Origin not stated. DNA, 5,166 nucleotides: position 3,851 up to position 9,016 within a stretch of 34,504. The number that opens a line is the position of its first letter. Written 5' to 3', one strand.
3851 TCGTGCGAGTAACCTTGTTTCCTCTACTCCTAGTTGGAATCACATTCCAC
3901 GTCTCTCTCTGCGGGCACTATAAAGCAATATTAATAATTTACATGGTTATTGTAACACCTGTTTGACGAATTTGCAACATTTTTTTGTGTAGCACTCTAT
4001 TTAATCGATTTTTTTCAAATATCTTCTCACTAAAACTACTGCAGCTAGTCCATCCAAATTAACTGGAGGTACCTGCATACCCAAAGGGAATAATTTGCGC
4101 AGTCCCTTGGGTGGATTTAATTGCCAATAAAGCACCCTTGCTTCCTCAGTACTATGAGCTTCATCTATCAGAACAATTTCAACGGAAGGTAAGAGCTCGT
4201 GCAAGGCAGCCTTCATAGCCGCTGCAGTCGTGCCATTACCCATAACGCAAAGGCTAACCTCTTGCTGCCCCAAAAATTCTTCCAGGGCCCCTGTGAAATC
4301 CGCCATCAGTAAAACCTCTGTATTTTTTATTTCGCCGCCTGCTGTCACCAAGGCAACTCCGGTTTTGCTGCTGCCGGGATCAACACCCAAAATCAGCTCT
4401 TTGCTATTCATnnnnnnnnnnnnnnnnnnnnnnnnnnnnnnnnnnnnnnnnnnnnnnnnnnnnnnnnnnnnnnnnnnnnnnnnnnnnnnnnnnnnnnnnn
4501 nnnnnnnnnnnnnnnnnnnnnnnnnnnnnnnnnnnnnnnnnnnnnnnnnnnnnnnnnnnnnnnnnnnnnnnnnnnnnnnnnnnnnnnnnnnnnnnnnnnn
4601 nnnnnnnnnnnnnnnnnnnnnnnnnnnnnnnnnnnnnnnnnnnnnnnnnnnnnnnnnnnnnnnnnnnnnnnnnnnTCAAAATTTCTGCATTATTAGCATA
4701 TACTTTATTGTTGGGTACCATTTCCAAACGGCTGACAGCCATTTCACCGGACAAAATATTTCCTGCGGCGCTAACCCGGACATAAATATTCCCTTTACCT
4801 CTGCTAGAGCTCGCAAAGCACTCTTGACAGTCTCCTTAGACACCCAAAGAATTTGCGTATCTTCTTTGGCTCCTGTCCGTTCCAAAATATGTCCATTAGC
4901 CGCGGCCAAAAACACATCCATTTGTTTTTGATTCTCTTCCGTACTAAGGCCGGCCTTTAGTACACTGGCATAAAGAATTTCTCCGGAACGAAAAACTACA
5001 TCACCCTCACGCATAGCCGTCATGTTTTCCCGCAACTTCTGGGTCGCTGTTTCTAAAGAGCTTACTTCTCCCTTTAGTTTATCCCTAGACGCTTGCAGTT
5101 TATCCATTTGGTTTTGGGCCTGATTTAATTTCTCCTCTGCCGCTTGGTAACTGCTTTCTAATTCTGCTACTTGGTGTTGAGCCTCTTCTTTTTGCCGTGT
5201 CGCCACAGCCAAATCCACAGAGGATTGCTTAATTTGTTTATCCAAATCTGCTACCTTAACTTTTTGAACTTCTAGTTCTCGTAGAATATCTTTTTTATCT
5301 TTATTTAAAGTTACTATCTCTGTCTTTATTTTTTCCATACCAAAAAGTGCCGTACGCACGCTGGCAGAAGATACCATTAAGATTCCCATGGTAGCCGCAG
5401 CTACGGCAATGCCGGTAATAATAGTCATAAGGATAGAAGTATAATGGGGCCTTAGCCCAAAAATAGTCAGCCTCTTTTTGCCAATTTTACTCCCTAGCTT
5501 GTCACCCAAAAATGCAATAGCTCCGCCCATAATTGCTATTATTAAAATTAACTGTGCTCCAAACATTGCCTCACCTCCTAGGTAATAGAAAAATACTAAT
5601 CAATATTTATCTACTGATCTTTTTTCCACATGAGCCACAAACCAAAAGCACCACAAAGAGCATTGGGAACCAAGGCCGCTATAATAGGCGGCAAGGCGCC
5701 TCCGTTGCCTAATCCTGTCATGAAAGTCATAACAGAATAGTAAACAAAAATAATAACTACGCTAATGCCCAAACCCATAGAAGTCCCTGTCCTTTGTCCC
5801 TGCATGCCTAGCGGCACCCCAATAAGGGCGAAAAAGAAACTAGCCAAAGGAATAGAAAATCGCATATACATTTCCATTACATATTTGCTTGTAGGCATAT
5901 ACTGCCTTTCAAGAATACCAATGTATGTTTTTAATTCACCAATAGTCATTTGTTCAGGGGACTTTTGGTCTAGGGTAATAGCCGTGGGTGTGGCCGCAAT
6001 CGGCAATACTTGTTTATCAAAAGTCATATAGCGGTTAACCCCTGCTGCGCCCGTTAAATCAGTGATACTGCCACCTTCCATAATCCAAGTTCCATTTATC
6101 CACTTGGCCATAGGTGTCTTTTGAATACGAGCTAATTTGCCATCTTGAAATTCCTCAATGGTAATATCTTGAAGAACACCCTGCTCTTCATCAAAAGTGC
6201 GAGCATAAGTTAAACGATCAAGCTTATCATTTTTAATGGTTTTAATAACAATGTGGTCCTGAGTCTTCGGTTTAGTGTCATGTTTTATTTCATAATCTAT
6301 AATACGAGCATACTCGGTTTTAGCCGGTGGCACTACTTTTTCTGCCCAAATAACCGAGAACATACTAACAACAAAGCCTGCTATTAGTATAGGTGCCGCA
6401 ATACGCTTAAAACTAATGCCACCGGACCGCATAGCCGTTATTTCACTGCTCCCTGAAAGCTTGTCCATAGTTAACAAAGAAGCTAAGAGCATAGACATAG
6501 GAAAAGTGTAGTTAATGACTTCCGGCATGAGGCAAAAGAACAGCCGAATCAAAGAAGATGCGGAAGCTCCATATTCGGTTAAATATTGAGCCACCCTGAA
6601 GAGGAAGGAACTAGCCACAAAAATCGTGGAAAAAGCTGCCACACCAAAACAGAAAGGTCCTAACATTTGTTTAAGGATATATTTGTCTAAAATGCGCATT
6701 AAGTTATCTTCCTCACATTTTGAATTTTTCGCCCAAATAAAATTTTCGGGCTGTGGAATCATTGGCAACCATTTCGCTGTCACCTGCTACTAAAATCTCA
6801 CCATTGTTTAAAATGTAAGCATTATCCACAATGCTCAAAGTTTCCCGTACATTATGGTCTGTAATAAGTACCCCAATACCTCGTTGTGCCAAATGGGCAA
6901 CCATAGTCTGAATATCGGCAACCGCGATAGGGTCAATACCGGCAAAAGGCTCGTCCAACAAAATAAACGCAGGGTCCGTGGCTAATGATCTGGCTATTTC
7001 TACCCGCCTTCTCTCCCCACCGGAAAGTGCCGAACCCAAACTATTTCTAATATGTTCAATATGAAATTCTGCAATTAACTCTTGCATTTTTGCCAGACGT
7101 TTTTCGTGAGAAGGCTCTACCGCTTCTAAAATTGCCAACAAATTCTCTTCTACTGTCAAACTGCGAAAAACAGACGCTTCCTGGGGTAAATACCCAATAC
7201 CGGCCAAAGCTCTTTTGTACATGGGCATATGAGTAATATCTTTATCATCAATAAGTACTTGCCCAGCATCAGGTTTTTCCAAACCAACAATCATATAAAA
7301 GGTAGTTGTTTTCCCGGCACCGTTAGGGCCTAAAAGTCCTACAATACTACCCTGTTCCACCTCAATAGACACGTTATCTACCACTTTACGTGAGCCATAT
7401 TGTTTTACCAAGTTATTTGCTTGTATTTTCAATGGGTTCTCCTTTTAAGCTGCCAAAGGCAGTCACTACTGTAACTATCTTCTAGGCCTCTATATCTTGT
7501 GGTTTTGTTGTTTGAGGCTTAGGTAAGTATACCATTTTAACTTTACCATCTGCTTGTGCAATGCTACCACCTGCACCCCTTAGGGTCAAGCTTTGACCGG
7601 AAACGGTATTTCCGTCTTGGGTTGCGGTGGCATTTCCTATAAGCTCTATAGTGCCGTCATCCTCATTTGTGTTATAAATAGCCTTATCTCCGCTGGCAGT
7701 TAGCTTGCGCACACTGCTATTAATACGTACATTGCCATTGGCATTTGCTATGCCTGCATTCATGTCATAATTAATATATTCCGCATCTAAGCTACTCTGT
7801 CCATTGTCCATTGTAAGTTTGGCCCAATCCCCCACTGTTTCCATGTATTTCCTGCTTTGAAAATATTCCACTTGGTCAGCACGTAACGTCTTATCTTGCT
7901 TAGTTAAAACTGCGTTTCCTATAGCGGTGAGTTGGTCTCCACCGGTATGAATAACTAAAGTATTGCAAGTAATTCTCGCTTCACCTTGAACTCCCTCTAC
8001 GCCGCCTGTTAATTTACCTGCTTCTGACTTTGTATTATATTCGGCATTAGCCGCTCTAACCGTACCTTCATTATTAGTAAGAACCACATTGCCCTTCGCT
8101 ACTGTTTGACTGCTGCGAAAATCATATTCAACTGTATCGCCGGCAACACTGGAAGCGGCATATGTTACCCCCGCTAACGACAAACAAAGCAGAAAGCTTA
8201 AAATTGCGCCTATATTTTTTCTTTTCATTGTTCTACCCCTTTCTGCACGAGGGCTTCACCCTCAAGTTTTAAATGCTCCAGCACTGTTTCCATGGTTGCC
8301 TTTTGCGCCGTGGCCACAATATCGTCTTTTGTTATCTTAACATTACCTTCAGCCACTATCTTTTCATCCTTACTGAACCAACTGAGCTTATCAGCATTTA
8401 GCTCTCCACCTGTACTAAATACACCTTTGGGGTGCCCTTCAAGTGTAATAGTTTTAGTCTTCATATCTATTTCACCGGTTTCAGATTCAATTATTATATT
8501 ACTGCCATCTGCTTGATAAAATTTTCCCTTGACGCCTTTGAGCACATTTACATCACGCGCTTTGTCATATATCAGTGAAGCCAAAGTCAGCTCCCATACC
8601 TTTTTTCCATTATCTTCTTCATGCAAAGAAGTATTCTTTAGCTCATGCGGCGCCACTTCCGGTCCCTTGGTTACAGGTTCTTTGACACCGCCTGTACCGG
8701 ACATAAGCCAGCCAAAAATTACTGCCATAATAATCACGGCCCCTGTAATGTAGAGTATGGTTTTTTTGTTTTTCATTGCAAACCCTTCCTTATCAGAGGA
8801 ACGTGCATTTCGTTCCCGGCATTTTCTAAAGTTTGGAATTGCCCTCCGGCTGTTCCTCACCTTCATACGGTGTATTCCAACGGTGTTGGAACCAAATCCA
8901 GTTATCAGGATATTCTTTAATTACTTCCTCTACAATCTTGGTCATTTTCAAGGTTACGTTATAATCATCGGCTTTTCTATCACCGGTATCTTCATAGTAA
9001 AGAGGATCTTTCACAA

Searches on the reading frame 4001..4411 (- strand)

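Call 63: search_protein_families(library=pfam, proteins=[window:4001-4411:-], max_evalue=0.0001)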
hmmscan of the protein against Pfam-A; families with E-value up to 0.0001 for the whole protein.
window:4001-4411:- (136 aa): 1 family
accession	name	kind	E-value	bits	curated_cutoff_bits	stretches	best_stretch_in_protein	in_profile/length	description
PF03652.20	RuvX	-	1.7e-06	28.8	29.2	1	7-133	3-133/134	Holliday junction resolvase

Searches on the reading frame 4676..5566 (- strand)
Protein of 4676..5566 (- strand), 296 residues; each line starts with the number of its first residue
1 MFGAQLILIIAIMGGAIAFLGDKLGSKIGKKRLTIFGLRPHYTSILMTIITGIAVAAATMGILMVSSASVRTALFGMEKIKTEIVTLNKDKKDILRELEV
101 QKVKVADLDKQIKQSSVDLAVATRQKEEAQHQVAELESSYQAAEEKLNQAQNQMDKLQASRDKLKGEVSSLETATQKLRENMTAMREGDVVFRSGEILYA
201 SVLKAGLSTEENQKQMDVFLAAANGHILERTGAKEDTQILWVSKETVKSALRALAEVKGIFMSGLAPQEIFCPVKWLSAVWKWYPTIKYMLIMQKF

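Call 63: search_protein_families(library=pfam, proteins=[window:4676-5566:-], max_evalue=0.0001)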
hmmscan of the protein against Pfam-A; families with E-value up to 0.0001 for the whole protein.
window:4676-5566:- (296 aa): 2 families
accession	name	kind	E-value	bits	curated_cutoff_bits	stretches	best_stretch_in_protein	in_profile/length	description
PF11283.13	DUF3084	-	2.3e-28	98.4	25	1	4-78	2-76/77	Protein of unknown function (DUF3084)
PF08614.16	ATG16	-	2e-06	28.6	33.7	1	95-184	71-155/200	Autophagy protein 16 (ATG16)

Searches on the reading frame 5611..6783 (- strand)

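Call 63: search_protein_families(library=pfam, proteins=[window:5611-6783:-], max_evalue=0.0001)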
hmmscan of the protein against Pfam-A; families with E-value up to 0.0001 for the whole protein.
window:5611-6783:- (390 aa): 1 family
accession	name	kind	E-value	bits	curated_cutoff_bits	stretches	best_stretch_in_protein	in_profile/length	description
PF03739.19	LptF_LptG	-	6.4e-88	295.6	27.9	1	34-387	1-353/353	Lipopolysaccharide export system permease LptF/LptG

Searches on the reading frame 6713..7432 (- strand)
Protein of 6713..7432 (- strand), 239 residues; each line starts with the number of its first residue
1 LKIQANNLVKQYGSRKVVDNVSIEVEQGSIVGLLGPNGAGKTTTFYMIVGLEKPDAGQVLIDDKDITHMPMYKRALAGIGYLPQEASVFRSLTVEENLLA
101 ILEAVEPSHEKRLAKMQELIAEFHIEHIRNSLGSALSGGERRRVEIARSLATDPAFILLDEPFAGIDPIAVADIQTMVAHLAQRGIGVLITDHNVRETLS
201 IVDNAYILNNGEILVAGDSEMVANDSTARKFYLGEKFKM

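Call 63: search_protein_families(library=pfam, proteins=[window:6713-7432:-], max_evalue=0.0001)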
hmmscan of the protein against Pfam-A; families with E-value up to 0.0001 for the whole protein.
window:6713-7432:- (239 aa): 2 families
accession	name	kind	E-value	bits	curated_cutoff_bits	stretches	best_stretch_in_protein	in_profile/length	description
PF00005.33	ABC_tran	-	6.3e-37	127.7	25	1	19-164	2-137/137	ABC transporter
PF13304.12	AAA_21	-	6.9e-06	26.8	27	0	149-194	251-299/304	AAA domain, putative AbiEii toxin, Type IV TA system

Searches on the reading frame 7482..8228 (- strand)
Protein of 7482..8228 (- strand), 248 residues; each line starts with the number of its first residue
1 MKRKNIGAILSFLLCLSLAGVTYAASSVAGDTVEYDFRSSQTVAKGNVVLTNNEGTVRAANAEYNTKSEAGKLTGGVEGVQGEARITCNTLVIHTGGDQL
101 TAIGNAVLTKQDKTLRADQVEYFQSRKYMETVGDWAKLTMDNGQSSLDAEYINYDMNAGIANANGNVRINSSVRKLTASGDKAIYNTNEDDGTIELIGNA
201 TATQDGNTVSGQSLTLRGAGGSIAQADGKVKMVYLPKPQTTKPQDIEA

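Call 63: search_protein_families(library=pfam, proteins=[window:7482-8228:-], max_evalue=0.0001)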
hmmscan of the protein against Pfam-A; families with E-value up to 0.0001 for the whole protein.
window:7482-8228:- (248 aa): 2 families
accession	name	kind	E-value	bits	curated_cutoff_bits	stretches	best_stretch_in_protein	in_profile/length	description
PF03968.19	LptD_N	-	3.9e-16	59.7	20.4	2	99-216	15-107/113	LptA/(LptD N-terminal domain) LPS transport protein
PF13100.11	OstA_2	-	9.5e-05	22.5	21.2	0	63-188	15-136/158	OstA-like protein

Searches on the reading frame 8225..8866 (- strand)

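Call 63: search_protein_families(library=pfam, proteins=[window:8225-8866:-], max_evalue=0.0001)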
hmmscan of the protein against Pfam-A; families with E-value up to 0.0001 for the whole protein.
window:8225-8866:- (213 aa): 2 families
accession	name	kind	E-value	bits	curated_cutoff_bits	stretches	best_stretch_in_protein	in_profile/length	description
PF06835.18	LptC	-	2e-09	37.7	21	1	44-201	4-166/175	Lipopolysaccharide-assembly, LptC-related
PF03968.19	LptD_N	-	2.3e-05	25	20.4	0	126-210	2-96/113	LptA/(LptD N-terminal domain) LPS transport protein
